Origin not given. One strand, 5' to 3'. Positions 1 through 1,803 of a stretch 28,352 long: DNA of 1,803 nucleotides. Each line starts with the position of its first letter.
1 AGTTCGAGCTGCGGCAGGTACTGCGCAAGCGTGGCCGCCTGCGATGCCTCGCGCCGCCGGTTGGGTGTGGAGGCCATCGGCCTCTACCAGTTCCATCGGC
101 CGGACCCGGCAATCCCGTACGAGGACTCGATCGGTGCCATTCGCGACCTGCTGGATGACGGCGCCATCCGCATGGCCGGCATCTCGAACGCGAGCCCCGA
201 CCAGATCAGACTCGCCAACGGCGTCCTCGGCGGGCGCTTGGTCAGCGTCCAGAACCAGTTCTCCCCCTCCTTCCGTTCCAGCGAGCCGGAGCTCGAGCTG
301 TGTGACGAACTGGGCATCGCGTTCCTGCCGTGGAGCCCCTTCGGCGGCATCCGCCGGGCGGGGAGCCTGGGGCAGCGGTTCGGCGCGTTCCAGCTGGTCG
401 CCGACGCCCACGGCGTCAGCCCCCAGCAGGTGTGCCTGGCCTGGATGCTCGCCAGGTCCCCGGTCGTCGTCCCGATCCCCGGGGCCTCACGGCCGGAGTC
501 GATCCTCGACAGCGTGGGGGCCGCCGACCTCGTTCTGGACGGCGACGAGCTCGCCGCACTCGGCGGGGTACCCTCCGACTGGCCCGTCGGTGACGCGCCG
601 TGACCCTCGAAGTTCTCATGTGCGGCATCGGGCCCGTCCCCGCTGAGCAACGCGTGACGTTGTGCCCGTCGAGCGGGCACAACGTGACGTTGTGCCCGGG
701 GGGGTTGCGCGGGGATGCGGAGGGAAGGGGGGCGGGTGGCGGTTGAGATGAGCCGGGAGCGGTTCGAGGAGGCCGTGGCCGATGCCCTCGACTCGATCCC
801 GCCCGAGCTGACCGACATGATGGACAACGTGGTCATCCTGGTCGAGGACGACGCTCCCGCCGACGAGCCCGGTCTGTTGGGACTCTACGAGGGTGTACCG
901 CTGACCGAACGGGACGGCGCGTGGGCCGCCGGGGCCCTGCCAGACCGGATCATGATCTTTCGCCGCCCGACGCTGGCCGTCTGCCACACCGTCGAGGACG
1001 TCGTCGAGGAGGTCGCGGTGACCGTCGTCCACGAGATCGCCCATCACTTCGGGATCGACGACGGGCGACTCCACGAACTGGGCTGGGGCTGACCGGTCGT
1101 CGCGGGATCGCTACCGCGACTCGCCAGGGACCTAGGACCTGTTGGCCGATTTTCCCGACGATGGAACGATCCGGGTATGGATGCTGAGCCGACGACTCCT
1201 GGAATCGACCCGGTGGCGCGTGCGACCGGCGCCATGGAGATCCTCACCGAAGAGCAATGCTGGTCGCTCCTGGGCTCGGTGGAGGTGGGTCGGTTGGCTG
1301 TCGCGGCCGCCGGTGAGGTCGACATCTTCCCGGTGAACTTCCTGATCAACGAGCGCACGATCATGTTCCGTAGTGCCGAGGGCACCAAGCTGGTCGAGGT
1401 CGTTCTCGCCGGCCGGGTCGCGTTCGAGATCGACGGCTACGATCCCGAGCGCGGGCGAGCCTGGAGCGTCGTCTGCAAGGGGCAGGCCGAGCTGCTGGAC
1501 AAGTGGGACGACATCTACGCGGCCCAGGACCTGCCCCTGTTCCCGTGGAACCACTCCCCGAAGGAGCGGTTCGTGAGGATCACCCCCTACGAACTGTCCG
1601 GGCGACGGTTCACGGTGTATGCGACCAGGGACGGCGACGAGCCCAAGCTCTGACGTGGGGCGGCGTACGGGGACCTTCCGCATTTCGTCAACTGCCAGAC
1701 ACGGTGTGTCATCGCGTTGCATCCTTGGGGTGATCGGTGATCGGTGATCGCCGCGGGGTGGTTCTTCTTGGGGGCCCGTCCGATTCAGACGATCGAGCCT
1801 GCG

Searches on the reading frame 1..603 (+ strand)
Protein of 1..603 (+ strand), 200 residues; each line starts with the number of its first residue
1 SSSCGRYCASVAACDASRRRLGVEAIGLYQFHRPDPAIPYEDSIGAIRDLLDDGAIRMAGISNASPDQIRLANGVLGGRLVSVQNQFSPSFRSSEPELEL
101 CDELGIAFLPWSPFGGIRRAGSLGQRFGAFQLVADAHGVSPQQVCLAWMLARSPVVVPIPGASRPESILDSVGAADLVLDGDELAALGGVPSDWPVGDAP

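Call 11: search_protein_families(library=pfam, proteins=[window:1-603:+], max_evalue=0.001)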
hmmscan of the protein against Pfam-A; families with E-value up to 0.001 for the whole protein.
window:1-603:+ (200 aa): 1 family
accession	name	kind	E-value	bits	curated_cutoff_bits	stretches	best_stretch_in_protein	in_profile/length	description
PF00248.27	Aldo_ket_red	-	3.9e-36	125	24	1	11-187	88-286/291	Aldo/keto reductase family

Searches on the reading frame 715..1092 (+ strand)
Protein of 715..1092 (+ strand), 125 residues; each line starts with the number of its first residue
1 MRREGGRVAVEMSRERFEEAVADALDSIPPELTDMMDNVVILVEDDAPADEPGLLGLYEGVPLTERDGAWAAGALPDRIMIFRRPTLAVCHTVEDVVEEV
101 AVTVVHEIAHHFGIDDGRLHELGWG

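Call 11: search_protein_families(library=pfam, proteins=[window:715-1092:+], max_evalue=0.001)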
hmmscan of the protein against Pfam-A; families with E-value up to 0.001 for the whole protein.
window:715-1092:+ (125 aa): 1 family
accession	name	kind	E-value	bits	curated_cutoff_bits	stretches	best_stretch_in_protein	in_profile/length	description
PF06262.17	Zincin_1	-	1.1e-32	112.3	22.4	1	36-124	1-97/97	Zincin-like metallopeptidase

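Call 14: find_encoding_contigs(protein=window:715-1092:+, flank=10000, max_places=6)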
Protein window:715-1092:+ (125 aa): 1 contig read that carries it; 1 place shown.
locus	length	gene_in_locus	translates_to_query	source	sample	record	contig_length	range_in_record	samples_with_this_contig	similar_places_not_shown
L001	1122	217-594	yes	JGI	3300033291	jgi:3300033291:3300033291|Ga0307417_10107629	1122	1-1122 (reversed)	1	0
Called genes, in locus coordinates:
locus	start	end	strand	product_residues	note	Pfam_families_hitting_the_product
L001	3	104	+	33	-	?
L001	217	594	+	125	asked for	PF06262:Zincin_1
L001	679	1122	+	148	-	?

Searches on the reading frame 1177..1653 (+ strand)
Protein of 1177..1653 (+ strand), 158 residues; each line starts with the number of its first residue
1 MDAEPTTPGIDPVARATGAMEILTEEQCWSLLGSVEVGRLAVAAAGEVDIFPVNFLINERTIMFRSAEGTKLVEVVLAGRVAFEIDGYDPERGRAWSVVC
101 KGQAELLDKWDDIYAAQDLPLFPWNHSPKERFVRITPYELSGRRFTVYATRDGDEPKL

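Call 11: search_protein_families(library=pfam, proteins=[window:1177-1653:+], max_evalue=0.001)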
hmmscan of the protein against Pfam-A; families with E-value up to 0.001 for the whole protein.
window:1177-1653:+ (158 aa): 1 family
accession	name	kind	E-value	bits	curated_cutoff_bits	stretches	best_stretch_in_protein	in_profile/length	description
PF12900.13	Pyridox_ox_2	-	7.6e-27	94.4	27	1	25-144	2-140/140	Pyridoxamine 5'-phosphate oxidase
